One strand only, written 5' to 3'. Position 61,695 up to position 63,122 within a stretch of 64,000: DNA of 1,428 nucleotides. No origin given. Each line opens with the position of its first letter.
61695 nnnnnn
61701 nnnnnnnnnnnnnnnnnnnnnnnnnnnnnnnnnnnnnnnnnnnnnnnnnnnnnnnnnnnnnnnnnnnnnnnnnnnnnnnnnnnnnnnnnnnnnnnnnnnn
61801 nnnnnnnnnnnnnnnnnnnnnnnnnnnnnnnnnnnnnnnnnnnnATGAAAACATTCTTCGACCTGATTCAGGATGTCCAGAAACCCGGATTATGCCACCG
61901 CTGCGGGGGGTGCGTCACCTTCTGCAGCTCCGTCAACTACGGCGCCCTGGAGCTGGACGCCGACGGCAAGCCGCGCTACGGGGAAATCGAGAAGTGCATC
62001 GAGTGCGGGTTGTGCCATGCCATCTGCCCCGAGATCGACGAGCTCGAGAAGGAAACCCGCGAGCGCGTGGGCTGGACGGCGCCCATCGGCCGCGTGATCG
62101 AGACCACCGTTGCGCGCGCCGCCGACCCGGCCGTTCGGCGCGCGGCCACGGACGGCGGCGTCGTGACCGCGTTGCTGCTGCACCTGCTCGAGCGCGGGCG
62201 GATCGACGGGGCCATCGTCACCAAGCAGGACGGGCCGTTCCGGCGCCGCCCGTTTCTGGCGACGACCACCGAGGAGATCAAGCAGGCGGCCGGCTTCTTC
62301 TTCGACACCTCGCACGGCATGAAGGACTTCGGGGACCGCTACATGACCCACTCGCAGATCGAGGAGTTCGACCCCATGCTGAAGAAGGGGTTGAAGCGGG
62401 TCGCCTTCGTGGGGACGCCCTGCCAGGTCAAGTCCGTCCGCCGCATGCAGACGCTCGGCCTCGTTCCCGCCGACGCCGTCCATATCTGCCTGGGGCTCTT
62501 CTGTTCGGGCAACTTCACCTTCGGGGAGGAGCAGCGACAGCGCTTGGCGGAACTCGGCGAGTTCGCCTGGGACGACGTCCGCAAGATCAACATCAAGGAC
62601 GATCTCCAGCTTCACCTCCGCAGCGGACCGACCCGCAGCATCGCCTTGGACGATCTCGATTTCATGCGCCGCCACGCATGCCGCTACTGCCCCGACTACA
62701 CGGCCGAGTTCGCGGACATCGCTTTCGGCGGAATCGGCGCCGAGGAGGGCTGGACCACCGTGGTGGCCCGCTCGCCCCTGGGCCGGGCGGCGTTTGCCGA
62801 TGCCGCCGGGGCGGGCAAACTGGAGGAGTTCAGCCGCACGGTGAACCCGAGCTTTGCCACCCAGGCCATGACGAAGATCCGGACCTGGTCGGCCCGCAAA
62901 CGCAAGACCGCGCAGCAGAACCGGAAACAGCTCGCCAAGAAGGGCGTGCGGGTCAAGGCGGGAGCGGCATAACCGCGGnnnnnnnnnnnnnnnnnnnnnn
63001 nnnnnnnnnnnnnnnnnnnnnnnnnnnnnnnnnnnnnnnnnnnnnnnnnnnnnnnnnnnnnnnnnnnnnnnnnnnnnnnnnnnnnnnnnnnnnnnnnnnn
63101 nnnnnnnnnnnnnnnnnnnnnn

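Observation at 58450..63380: Tmc-type transmembrane redox complex in inverted gene order with an inserted FrhB-family flavo-Fe-S subunit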

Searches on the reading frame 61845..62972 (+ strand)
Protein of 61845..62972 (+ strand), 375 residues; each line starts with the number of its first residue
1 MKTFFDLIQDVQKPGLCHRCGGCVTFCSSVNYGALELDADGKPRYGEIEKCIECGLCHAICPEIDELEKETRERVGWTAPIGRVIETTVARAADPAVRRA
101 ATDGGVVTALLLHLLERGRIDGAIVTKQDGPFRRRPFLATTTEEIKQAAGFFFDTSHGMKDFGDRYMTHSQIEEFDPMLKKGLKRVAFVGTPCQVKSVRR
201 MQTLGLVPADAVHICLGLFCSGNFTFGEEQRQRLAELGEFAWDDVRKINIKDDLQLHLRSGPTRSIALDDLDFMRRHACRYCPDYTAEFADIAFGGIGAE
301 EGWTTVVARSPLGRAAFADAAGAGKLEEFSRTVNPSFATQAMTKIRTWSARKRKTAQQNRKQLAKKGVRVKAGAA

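Call 4: search_protein_families(library=pfam, proteins=[window:61845-62972:+], max_evalue=0.01)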
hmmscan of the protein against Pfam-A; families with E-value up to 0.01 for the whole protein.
window:61845-62972:+ (375 aa): 11 families
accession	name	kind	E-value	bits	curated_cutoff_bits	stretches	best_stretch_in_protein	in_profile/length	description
PF04432.18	FrhB_FdhB_C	-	2.5e-37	128.5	23.3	1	184-328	2-144/150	Coenzyme F420 hydrogenase/dehydrogenase, beta subunit C terminus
PF04422.18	FrhB_FdhB_N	-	1.8e-20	73.3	22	1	88-158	2-73/78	Coenzyme F420 hydrogenase/dehydrogenase, beta subunit N-term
PF13237.11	Fer4_10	-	1.2e-08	35.2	25.5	1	11-62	3-53/53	4Fe-4S dicluster domain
PF14697.11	Fer4_21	-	4.7e-06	27.1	35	1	17-65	8-55/59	4Fe-4S dicluster domain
PF13183.11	Fer4_8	-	1e-05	26.4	27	1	47-71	1-25/68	4Fe-4S dicluster domain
PF12837.12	Fer4_6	-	6.4e-05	23.2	25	0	49-63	7-21/24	4Fe-4S binding domain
PF12838.12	Fer4_7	-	0.0001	23.1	27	1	17-62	2-49/52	4Fe-4S dicluster domain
PF12800.12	Fer4_4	-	0.00041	20.9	24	1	49-62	2-15/17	4Fe-4S binding domain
PF00037.32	Fer4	-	0.00055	20.1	21.1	0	49-62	6-19/24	4Fe-4S binding domain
PF13187.11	Fer4_9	-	0.00086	19.7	27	1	17-63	2-49/52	4Fe-4S dicluster domain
PF12797.12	Fer4_2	-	0.0077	16.6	24.5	1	49-63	8-22/22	4Fe-4S binding domain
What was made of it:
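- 61845..62972 (+): X: FrhB/FdhB-family flavo-iron-sulfur protein. It has an N-terminal 2x[4Fe-4S] ferredoxin domain (about 1-83), an FrhB core (about 84-330) and a basic C-terminal helix (337-365). It is an insertion specific to one Desulfatibacillum-like clade. Pfam PF04422 and PF04432 (call 4).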

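Call 5: search_protein_families(library=ncbifam, proteins=[window:61845-62972:+], max_evalue=0.01)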
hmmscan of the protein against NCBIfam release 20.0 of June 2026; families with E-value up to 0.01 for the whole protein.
window:61845-62972:+ (375 aa): 11 families
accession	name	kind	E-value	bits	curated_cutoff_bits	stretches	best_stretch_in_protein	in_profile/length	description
NF006807.0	PRK09325.1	subfamily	4.5e-50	170.3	269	1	81-364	4-278/283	coenzyme F420-reducing hydrogenase subunit beta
TIGR03289.1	frhB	equivalog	5.5e-42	143.7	331.5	1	85-360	5-271/275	coenzyme F420 hydrogenase subunit beta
NF040616.1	F420_dehyd_FpoF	exception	9.1e-26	90.6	475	1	8-320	4-293/337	F420H2 dehydrogenase subunit FpoF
NF006808.0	PRK09326.1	equivalog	1.9e-25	89.4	444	1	8-319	5-293/341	F420H2 dehydrogenase subunit F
TIGR03294.1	FrhG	equivalog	4.4e-07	29.9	245.5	1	6-64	165-218/228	coenzyme F420 hydrogenase subunit gamma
TIGR02512.1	FeFe_hydrog_A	subfamily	0.00033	19.7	405.95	1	17-102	9-100/375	[FeFe] hydrogenase, group A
NF006183.0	PRK08318.1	equivalog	0.00035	19.4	335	1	16-69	343-397/422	NAD-dependent dihydropyrimidine dehydrogenase subunit PreA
TIGR02912.1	sulfite_red_C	equivalog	0.0014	17.7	324.1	1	17-64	171-216/314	sulfite reductase subunit C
TIGR04041.1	activase_YjjW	hypoth_equivalog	0.0016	17.9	250.2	0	16-63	42-84/276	YjjW family glycine radical enzyme activase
NF042987.1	OGOR_delta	exception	0.0048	17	125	0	16-64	32-83/89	2-oxoglutarate ferredoxin oxidoreductase subunit delta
NF041890.1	hdrC_Methbact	equivalog_domain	0.0092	15.6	270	1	46-73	26-53/192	ferredoxin:CoB-CoM heterodisulfide reductase subunit HdrC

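Call 7: find_homologous_proteins(query=window:61845-62972:+, max_evalue=1e-10)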
Query window:61845-62972:+ (375 aa): 1569 proteins with E <= 1e-10 among 8000 candidates; the best 120 are listed.
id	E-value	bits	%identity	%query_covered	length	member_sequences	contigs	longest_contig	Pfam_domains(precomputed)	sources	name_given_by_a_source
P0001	1.9e-255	864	100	100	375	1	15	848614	PF14697.12,PF04432.19,PF04422.19,PF13237.12,PF13183.12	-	-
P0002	9.9e-255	862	100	100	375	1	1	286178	PF14697.12,PF04432.19,PF04422.19,PF13237.12,PF13183.12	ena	-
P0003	1.7e-254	861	100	100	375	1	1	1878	PF14697.12,PF04432.19,PF04422.19,PF13237.12,PF13183.12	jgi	jgi:coenzyme F420 hydrogenase subunit beta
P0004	2.0e-254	861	100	100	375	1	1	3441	PF14697.12,PF04432.19,PF04422.19,PF13237.12,PF13183.12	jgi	jgi:coenzyme F420 hydrogenase subunit beta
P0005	2.3e-254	861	99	100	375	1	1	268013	PF14697.12,PF04432.19,PF04422.19,PF13237.12,PF13183.12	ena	-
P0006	2.7e-254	861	99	100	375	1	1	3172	PF14697.12,PF04432.19,PF04422.19,PF13237.12,PF13183.12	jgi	jgi:coenzyme F420 hydrogenase subunit beta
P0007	6.0e-254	860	99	100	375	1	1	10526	PF14697.12,PF04432.19,PF04422.19,PF13237.12,PF13183.12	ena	-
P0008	8.4e-254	859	99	100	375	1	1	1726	PF14697.12,PF04432.19,PF04422.19,PF13237.12,PF13183.12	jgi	jgi:coenzyme F420 hydrogenase subunit beta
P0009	1.4e-253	858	99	100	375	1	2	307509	PF14697.12,PF04432.19,PF04422.19,PF13237.12,PF13183.12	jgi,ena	jgi:coenzyme F420 hydrogenase subunit beta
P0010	2.3e-253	858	99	100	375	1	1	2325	PF14697.12,PF04432.19,PF04422.19,PF13237.12,PF13183.12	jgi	jgi:coenzyme F420 hydrogenase subunit beta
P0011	3.6e-253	857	99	100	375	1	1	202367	PF14697.12,PF04432.19,PF04422.19,PF13237.12,PF13183.12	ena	-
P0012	5.1e-253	857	99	100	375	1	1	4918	PF14697.12,PF04432.19,PF04422.19,PF13237.12,PF13183.12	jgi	jgi:coenzyme F420 hydrogenase subunit beta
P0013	2.4e-252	854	99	100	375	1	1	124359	PF14697.12,PF04432.19,PF04422.19,PF13237.12,PF13183.12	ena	-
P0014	1.4e-251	852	98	100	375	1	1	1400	PF14697.12,PF04432.19,PF04422.19,PF13237.12,PF13183.12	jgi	jgi:coenzyme F420 hydrogenase subunit beta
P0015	5.8e-251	850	98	100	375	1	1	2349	PF14697.12,PF04432.19,PF04422.19,PF13237.12,PF13183.12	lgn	-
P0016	1.3e-250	849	98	100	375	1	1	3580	PF14697.12,PF04432.19,PF04422.19,PF13237.12,PF13183.12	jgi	jgi:coenzyme F420 hydrogenase subunit beta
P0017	1.4e-250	849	98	100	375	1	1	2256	PF14697.12,PF04432.19,PF04422.19,PF13237.12,PF13183.12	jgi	-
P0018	9.1e-250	846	98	100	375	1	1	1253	PF14697.12,PF04432.19,PF04422.19,PF13237.12,PF13183.12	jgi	jgi:coenzyme F420 hydrogenase subunit beta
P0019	2.0e-247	838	97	100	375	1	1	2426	PF14697.12,PF04432.19,PF04422.19,PF13237.12,PF13183.12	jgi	jgi:coenzyme F420 hydrogenase subunit beta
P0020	3.4e-241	818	93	100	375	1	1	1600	PF14697.12,PF04432.19,PF04422.19,PF13237.12,PF13183.12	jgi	jgi:coenzyme F420 hydrogenase subunit beta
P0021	1.9e-239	812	91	100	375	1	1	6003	PF14697.12,PF04432.19,PF04422.19,PF13237.12,PF13183.12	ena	-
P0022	7.7e-239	810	92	100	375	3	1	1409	PF14697.12,PF04432.19,PF04422.19,PF13237.12,PF13183.12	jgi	jgi:coenzyme F420 hydrogenase subunit beta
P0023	5.1e-238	807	91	100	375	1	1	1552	PF14697.12,PF04432.19,PF04422.19,PF13237.12,PF13183.12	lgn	-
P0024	1.4e-237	806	92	100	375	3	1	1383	PF14697.12,PF04432.19,PF04422.19,PF13237.12,PF13183.12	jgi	jgi:coenzyme F420 hydrogenase subunit beta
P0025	3.7e-237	804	91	100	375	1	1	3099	PF14697.12,PF04432.19,PF04422.19,PF13237.12,PF13183.12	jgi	jgi:coenzyme F420 hydrogenase subunit beta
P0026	2.4e-236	802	91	100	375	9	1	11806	PF14697.12,PF04432.19,PF04422.19,PF13237.12,PF13183.12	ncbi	-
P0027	9.8e-236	800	91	100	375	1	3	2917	PF14697.12,PF04432.19,PF04422.19,PF13237.12,PF13183.12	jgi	jgi:coenzyme F420 hydrogenase subunit beta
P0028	2.4e-234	795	91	100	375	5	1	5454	PF14697.12,PF04432.19,PF04422.19,PF13237.12,PF13183.12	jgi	jgi:coenzyme F420 hydrogenase subunit beta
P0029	2.6e-234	795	90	100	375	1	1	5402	PF04432.19,PF04422.19,PF13237.12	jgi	-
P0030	1.7e-223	759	86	100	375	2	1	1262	PF14697.12,PF04432.19,PF04422.19,PF13237.12,PF13183.12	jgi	jgi:coenzyme F420 hydrogenase subunit beta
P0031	7.8e-221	751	83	100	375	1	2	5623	PF14697.12,PF04432.19,PF04422.19,PF13237.12,PF13183.12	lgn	-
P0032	7.0e-217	738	81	100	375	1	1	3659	PF14697.12,PF04432.19,PF04422.19,PF13237.12,PF13183.12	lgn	-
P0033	3.0e-216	736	81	100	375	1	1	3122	PF14697.12,PF04432.19,PF04422.19,PF13237.12,PF13183.12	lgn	-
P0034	5.4e-216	735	81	100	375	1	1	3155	PF14697.12,PF04432.19,PF04422.19,PF13237.12,PF13183.12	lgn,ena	-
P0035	1.4e-215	733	81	100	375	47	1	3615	PF14697.12,PF04432.19,PF04422.19,PF13237.12,PF13183.12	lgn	-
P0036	3.1e-215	732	81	100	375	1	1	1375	PF14697.12,PF04432.19,PF04422.19,PF13237.12,PF13183.12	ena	-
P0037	1.5e-213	727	80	100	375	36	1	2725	PF14697.12,PF04432.19,PF04422.19,PF13237.12,PF13183.12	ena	-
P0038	5.0e-211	718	80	100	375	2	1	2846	PF14697.12,PF04432.19,PF04422.19,PF13237.12,PF13183.12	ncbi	-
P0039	1.5e-210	717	79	100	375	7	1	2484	PF14697.12,PF04432.19,PF04422.19,PF13237.12,PF12800.13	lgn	-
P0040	2.3e-210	716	79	100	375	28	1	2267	PF14697.12,PF04432.19,PF04422.19,PF13237.12,PF13183.12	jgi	jgi:coenzyme F420 hydrogenase subunit beta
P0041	6.3e-210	715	79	100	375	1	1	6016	PF14697.12,PF04432.19,PF04422.19,PF12838.13,PF13237.12,PF13183.12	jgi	-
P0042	7.6e-210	714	79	100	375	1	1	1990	PF14697.12,PF04432.19,PF04422.19,PF12838.13,PF13237.12,PF13183.12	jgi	jgi:coenzyme F420 hydrogenase subunit beta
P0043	1.0e-209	714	79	100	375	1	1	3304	PF14697.12,PF04432.19,PF04422.19,PF13237.12,PF13183.12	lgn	-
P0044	1.4e-209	714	79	100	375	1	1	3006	PF14697.12,PF04432.19,PF04422.19,PF13237.12,PF13183.12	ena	-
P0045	2.5e-209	713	79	100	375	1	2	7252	PF14697.12,PF04432.19,PF04422.19,PF13237.12,PF13183.12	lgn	-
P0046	4.6e-209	712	81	99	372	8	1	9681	PF14697.12,PF04432.19,PF04422.19,PF13237.12,PF13183.12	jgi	-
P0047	2.6e-208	709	78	100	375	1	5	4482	PF14697.12,PF04432.19,PF04422.19,PF13237.12,PF13183.12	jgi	jgi:coenzyme F420 hydrogenase subunit beta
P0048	7.0e-208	708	79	100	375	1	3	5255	PF14697.12,PF04432.19,PF04422.19,PF13237.12,PF13183.12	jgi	jgi:coenzyme F420 hydrogenase subunit beta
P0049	9.3e-208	708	78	100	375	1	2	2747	PF14697.12,PF04432.19,PF04422.19,PF13237.12,PF13183.12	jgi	jgi:coenzyme F420 hydrogenase subunit beta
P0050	1.6e-207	707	80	100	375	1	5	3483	PF14697.12,PF04432.19,PF04422.19,PF13237.12,PF13183.12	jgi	jgi:coenzyme F420 hydrogenase subunit beta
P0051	1.4e-205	700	79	99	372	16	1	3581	PF14697.12,PF04432.19,PF04422.19,PF12838.13,PF13237.12,PF13183.12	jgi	jgi:coenzyme F420 hydrogenase subunit beta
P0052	2.7e-205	699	79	99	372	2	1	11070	PF14697.12,PF04432.19,PF04422.19,PF13237.12,PF13183.12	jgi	jgi:coenzyme F420 hydrogenase subunit beta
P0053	7.2e-205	698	79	99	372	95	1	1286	PF14697.12,PF04432.19,PF04422.19,PF13237.12,PF13183.12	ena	-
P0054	1.5e-204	697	78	99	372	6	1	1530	PF14697.12,PF04432.19,PF04422.19,PF13237.12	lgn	-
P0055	2.3e-204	696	79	99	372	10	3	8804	PF14697.12,PF04432.19,PF04422.19,PF13237.12,PF13183.12,PF12800.13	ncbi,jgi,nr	ncbi:MAG: Coenzyme F420 hydrogenase/dehydrogenase, beta subunit C-terminal domain [Desulfobacterales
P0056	5.0e-204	695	78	99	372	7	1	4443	PF14697.12,PF04432.19,PF04422.19,PF12838.13,PF13237.12,PF13183.12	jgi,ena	jgi:coenzyme F420 hydrogenase subunit beta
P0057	1.9e-203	693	78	99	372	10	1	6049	PF14697.12,PF04432.19,PF04422.19,PF12838.13,PF13237.12,PF13183.12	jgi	jgi:coenzyme F420 hydrogenase subunit beta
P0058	6.5e-203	692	79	99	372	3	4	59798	PF14697.12,PF04432.19,PF04422.19,PF13237.12,PF13183.12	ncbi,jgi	jgi:coenzyme F420 hydrogenase subunit beta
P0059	9.4e-203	691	78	99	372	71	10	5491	PF14697.12,PF04432.19,PF04422.19,PF13237.12,PF13183.12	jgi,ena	-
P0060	3.2e-200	683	77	99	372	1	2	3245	PF14697.12,PF04432.19,PF04422.19,PF13237.12,PF13183.12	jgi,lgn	jgi:coenzyme F420 hydrogenase subunit beta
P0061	7.2e-199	678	76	99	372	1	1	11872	PF14697.12,PF04432.19,PF04422.19,PF13237.12,PF13183.12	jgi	jgi:coenzyme F420 hydrogenase subunit beta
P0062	1.9e-197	674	78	96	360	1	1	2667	PF14697.12,PF04432.19,PF04422.19,PF13237.12,PF13183.12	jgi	jgi:coenzyme F420 hydrogenase subunit beta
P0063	6.1e-197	672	76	99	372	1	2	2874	PF14697.12,PF04432.19,PF04422.19,PF12838.13,PF13237.12,PF12800.13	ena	-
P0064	4.9e-195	666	74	99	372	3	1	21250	PF14697.12,PF04432.19,PF04422.19,PF13237.12,PF13183.12,PF12800.13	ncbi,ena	-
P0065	2.3e-194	664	74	99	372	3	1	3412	PF14697.12,PF04432.19,PF04422.19,PF12838.13,PF13237.12,PF13183.12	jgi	jgi:coenzyme F420 hydrogenase subunit beta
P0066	2.4e-193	660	76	99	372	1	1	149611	PF14697.12,PF04432.19,PF04422.19,PF12838.13,PF13237.12,PF13183.12,PF12800.13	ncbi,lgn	ncbi:MAG: Coenzyme F420 hydrogenase/dehydrogenase, beta subunit C-terminal domain [Thermodesulfobact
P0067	1.6e-192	657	74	99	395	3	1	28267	PF04432.19,PF04422.19,PF13237.12,PF13183.12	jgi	jgi:coenzyme F420 hydrogenase subunit beta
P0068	4.3e-192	656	73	99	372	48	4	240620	PF14697.12,PF04432.19,PF04422.19,PF13237.12,PF13183.12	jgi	jgi:coenzyme F420 hydrogenase subunit beta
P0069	7.1e-192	655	74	99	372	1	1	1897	PF14697.12,PF04432.19,PF04422.19,PF13237.12,PF13183.12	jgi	jgi:coenzyme F420 hydrogenase subunit beta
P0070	3.4e-191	653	74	99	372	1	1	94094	PF14697.12,PF04432.19,PF04422.19,PF13237.12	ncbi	-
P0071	1.6e-190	651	73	99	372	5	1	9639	PF14697.12,PF04432.19,PF04422.19,PF13237.12,PF13183.12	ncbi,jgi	ncbi:MAG: Coenzyme F420 hydrogenase/dehydrogenase, beta subunit C-terminal domain [Desulfobacterales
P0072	2.0e-189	647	71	99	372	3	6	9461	PF14697.12,PF04432.19,PF04422.19,PF13237.12,PF13183.12,PF12800.13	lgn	-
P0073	2.7e-189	647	70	99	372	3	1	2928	PF14697.12,PF04432.19,PF04422.19,PF13237.12,PF13183.12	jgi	jgi:coenzyme F420 hydrogenase subunit beta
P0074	3.1e-189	647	71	99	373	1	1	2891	PF14697.12,PF04432.19,PF04422.19,PF13237.12,PF13183.12,PF12800.13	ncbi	-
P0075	3.4e-189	646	73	99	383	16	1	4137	PF14697.12,PF04432.19,PF04422.19,PF12838.13,PF13237.12,PF13183.12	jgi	jgi:coenzyme F420 hydrogenase subunit beta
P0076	5.1e-186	636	70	99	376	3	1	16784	PF14697.12,PF04432.19,PF04422.19,PF13237.12,PF13183.12,PF12800.13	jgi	jgi:coenzyme F420 hydrogenase subunit beta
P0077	1.9e-185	634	70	99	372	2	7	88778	PF04432.19,PF04422.19,PF13237.12,PF13183.12,PF12800.13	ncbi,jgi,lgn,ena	-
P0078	3.9e-185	633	71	99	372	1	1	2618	PF14697.12,PF04432.19,PF04422.19,PF12838.13,PF13237.12,PF13183.12,PF12800.13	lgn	-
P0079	1.0e-184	632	70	99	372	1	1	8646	PF14697.12,PF04432.19,PF04422.19,PF13237.12,PF13183.12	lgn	-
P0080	4.8e-184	630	70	99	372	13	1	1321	PF14697.12,PF04432.19,PF04422.19,PF13237.12,PF13183.12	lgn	-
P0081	1.3e-183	628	71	99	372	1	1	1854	PF14697.12,PF04432.19,PF04422.19,PF13237.12,PF13183.12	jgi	jgi:coenzyme F420 hydrogenase subunit beta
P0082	3.1e-183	627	68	99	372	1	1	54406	PF14697.12,PF04432.19,PF04422.19,PF00037.33,PF13237.12,PF13183.12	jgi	jgi:coenzyme F420 hydrogenase subunit beta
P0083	1.8e-182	624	77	91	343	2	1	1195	PF04432.19,PF04422.19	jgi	jgi:coenzyme F420 hydrogenase subunit beta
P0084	8.1e-182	622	69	99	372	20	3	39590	PF14697.12,PF04432.19,PF04422.19,PF13237.12,PF13183.12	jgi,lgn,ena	-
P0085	3.8e-181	620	70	99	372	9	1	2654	PF14697.12,PF04432.19,PF04422.19,PF12838.13,PF13237.12,PF13183.12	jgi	jgi:coenzyme F420 hydrogenase subunit beta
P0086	8.4e-181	619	69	99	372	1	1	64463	PF14697.12,PF04432.19,PF04422.19,PF12837.13,PF00037.33,PF13237.12,PF13183.12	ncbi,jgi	-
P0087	4.9e-180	616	71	99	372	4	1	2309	PF04432.19,PF04422.19,PF13237.12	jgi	jgi:coenzyme F420 hydrogenase subunit beta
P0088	1.6e-179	615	68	99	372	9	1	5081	PF14697.12,PF04432.19,PF04422.19,PF00037.33,PF12838.13,PF13237.12,PF13183.12,PF13187.12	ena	-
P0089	1.1e-178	612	68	99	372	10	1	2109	PF14697.12,PF04432.19,PF04422.19,PF13237.12,PF13183.12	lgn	-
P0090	2.1e-178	611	67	99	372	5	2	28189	PF14697.12,PF04432.19,PF04422.19,PF13237.12,PF12800.13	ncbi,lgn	-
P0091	1.5e-177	608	68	99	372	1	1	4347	PF14697.12,PF04432.19,PF04422.19,PF12837.13,PF00037.33,PF13237.12,PF13183.12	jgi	-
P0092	1.6e-177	608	68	99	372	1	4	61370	PF04432.19,PF04422.19,PF13237.12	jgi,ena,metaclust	metaclust:\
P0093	1.7e-177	608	77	100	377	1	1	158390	PF14697.12,PF04432.19,PF04422.19,PF13237.12,PF13183.12,PF12800.13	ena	-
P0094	1.7e-177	608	68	99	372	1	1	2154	PF04432.19,PF04422.19,PF13237.12,PF13183.12,PF12800.13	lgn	-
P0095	2.3e-177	608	67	99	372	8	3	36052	PF14697.12,PF04432.19,PF04422.19,PF13237.12,PF13183.12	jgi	jgi:coenzyme F420 hydrogenase subunit beta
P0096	4.7e-177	607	69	99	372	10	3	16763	PF14697.12,PF04432.19,PF04422.19,PF12837.13,PF00037.33,PF13237.12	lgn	-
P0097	6.9e-177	606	69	99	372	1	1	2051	PF14697.12,PF04432.19,PF04422.19,PF13237.12,PF12800.13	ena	-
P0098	8.6e-177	606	68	99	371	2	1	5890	PF14697.12,PF04432.19,PF04422.19,PF13237.12,PF13183.12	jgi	jgi:coenzyme F420 hydrogenase subunit beta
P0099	4.3e-176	603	67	99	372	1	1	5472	PF14697.12,PF04432.19,PF04422.19,PF13237.12,PF13183.12,PF12800.13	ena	-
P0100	5.6e-176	603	69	99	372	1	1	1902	PF14697.12,PF04432.19,PF04422.19,PF13237.12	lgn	-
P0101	8.1e-176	602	66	98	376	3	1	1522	PF14697.12,PF04432.19,PF04422.19,PF13237.12,PF13183.12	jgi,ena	-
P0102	8.7e-176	602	68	99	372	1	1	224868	PF04432.19,PF04422.19,PF13237.12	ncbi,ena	-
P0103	1.2e-175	602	68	98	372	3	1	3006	PF04432.19,PF04422.19,PF13237.12,PF13183.12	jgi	jgi:coenzyme F420 hydrogenase subunit beta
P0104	3.0e-175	601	67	99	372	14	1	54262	PF14697.12,PF04432.19,PF04422.19,PF13237.12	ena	-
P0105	3.8e-175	600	68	98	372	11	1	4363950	PF14697.12,PF04432.19,PF04422.19,PF13237.12,PF13183.12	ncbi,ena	-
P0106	5.4e-175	600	67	99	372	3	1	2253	PF04432.19,PF04422.19,PF13237.12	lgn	-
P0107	7.8e-175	599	67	99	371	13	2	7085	PF14697.12,PF04432.19,PF04422.19,PF13237.12,PF12800.13,PF13187.12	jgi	jgi:coenzyme F420 hydrogenase subunit beta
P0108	4.0e-174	597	67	99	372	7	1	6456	PF04432.19,PF04422.19,PF13237.12,PF13183.12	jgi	jgi:coenzyme F420 hydrogenase subunit beta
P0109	4.5e-174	597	65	99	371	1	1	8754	PF14697.12,PF04432.19,PF04422.19,PF12838.13,PF13237.12,PF13183.12,PF13187.12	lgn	-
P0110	7.4e-174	596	68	97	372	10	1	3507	PF04432.19,PF04422.19,PF12838.13,PF13237.12,PF13183.12,PF12800.13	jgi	jgi:coenzyme F420 hydrogenase subunit beta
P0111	9.2e-174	596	67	99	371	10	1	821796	PF04432.19,PF04422.19,PF13237.12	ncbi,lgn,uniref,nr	ncbi:coenzyme F420 hydrogenase subunit beta [Desulfosalsimonas propionicica]|uniref:Coenzyme F420 hy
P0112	1.0e-173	596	67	99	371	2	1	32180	PF04432.19,PF04422.19,PF13237.12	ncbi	ncbi:MAG: Coenzyme F420 hydrogenase/dehydrogenase, beta subunit C-terminal domain [Desulfobacteracea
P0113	1.3e-173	595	69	92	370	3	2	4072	PF14697.12,PF04432.19,PF04422.19,PF00037.33,PF12838.13,PF13237.12,PF13183.12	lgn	-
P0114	1.3e-173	595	67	97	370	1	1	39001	PF14697.12,PF04432.19,PF04422.19,PF12838.13,PF13237.12,PF13183.12,PF12800.13,PF13187.12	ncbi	-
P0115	1.6e-173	595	68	97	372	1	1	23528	PF04432.19,PF04422.19,PF13237.12,PF13183.12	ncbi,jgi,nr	ncbi:MAG: 4Fe-4S dicluster domain-containing protein [Desulfobacteraceae bacterium]|nr:MAG: 4Fe-4S d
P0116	1.9e-173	595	68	99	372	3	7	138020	PF04432.19,PF04422.19,PF13237.12,PF13183.12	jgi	jgi:coenzyme F420 hydrogenase subunit beta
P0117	2.4e-173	594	66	99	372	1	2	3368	PF14697.12,PF04432.19,PF04422.19,PF12837.13,PF13237.12,PF13183.12,PF12800.13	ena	-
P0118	3.5e-173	594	66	99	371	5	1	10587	PF04432.19,PF04422.19,PF13237.12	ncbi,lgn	ncbi:MAG: Coenzyme F420 hydrogenase/dehydrogenase, beta subunit C-terminal domain [Desulfosalsimonas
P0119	3.6e-173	594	65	99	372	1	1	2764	PF14697.12,PF04432.19,PF04422.19,PF12837.13,PF12838.13,PF13237.12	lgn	-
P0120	8.0e-173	593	66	99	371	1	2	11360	PF14697.12,PF04432.19,PF04422.19,PF13237.12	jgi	jgi:coenzyme F420 hydrogenase subunit beta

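Call 10: find_encoding_contigs(protein=P0111, flank=8000, max_places=2)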
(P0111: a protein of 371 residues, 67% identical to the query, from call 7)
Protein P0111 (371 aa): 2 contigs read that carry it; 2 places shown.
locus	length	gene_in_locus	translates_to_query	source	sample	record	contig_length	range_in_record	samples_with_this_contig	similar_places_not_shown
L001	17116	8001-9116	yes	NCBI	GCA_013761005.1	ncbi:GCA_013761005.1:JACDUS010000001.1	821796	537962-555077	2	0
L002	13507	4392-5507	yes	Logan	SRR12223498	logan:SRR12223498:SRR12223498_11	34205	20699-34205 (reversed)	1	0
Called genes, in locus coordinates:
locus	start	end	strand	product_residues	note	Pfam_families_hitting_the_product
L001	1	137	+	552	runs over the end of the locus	PF00317:Ribonuc_red_lgN, PF02867:Ribonuc_red_lgC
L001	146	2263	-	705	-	PF02629:CoA_binding, PF13380:CoA_binding_2, PF13607:Succ_CoA_lig, PF19045:Ligase_CoA_2, PF13549:ATP-grasp_5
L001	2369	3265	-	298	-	PF02253:PLA1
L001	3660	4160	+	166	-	PF01750:HycI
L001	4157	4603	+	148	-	PF12728:HTH_17, PF00890:FAD_binding_2 (faint), PF01266:DAO (weak), PF12831:FAD_oxidored (weak), PF13450:NAD_binding_8 (weak)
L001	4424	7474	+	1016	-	-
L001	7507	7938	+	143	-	-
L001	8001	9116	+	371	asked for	PF13237:Fer4_10 (weak), PF04422:FrhB_FdhB_N, PF04432:FrhB_FdhB_C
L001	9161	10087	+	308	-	PF01058:Oxidored_q6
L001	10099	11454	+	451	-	PF27537:HoxH, PF00374:NiFeSe_Hases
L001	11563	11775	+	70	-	PF01455:HupF_HypC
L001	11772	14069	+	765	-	PF00708:Acylphosphatase, PF07503:zf-HYPF, PF01300:Sua5_yciO_yrdC, PF17788:HypF_C, PF22521:HypF_C_2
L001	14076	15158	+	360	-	PF01924:HypD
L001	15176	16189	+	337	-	PF00586:AIRS, PF02769:AIRS_C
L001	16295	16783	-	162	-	-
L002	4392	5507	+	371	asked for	PF13237:Fer4_10 (weak), PF04422:FrhB_FdhB_N, PF04432:FrhB_FdhB_C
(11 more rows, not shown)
